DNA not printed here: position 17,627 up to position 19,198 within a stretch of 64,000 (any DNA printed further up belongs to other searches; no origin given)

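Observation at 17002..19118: PP2C phosphatase fused to a cyclic-nucleotide-binding domain, convergent with an EEP nuclease/phosphatase, with no cognate cyclase, kinase or STAS partner in view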

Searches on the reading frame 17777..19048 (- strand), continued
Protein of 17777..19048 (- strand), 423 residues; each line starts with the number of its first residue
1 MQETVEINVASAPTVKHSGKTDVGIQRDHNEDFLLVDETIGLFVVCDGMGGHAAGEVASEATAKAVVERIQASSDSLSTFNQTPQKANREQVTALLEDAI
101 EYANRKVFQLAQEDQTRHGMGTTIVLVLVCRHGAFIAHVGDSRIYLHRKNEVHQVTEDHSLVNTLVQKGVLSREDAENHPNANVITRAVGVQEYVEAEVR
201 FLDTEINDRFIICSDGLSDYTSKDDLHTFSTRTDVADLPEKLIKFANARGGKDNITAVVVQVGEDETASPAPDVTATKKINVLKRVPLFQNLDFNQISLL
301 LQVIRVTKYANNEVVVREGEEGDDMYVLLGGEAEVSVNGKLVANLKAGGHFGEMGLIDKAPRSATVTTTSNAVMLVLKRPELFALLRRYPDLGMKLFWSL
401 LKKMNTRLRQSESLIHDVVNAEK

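Call 83: find_encoding_contigs(protein=P0009, flank=6000, max_places=1)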
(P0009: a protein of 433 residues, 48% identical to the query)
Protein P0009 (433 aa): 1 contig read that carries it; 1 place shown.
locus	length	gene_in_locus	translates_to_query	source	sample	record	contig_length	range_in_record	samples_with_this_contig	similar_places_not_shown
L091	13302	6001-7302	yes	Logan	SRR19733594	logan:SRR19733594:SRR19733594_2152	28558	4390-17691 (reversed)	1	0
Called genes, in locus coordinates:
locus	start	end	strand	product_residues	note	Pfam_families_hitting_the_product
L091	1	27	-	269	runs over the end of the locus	-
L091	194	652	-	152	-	PF02870:Methyltransf_1N, PF01035:DNA_binding_1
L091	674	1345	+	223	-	PF00117:GATase, PF07722:Peptidase_C26 (faint)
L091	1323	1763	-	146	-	PF13185:GAF_2 (weak), PF01590:GAF (weak)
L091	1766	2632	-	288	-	PF00561:Abhydrolase_1, PF12146:Hydrolase_4, PF12697:Abhydrolase_6, PF06028:DUF915 (weak)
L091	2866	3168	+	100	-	-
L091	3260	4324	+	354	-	PF01545:Cation_efflux, PF16916:ZT_dimer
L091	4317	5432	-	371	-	-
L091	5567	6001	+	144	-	PF00072:Response_reg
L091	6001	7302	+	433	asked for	PF00481:PP2C, PF13672:PP2C_2, PF00027:cNMP_binding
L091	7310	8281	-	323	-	PF12146:Hydrolase_4, PF00561:Abhydrolase_1, PF12697:Abhydrolase_6 (weak)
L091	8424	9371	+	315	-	-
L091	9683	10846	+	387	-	PF03372:Exo_endo_phos, PF19580:Exo_endo_phos_3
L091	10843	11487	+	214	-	-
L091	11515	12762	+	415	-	PF00884:Sulfatase (weak), PF01663:Phosphodiest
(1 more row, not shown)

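Call 84: find_encoding_contigs(protein=P0012, flank=6000, max_places=1)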
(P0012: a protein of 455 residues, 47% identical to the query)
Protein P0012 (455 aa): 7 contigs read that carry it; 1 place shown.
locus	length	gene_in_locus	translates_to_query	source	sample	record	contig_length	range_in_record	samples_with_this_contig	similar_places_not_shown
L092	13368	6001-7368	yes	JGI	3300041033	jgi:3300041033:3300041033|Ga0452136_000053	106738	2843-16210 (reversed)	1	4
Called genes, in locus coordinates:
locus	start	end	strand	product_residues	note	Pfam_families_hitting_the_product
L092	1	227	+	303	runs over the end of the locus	PF04463:2-thiour_desulf, PF08349:DUF1722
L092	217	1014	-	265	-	PF00485:PRK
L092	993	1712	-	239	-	-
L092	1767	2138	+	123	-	PF00072:Response_reg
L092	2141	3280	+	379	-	PF13186:SPASM, PF04055:Radical_SAM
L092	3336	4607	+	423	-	-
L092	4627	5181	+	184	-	-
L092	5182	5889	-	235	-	-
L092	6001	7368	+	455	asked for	PF00481:PP2C, PF13672:PP2C_2, PF00027:cNMP_binding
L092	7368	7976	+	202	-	PF13302:Acetyltransf_3, PF13420:Acetyltransf_4, PF00583:Acetyltransf_1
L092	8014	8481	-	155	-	PF08909:DUF1854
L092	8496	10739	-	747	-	PF00664:ABC_membrane, PF00005:ABC_tran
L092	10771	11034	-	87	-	-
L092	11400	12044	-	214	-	PF00485:PRK, PF02223:Thymidylate_kin (faint), PF13238:AAA_18 (weak)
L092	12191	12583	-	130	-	PF00903:Glyoxalase, PF13669:Glyoxalase_4 (faint)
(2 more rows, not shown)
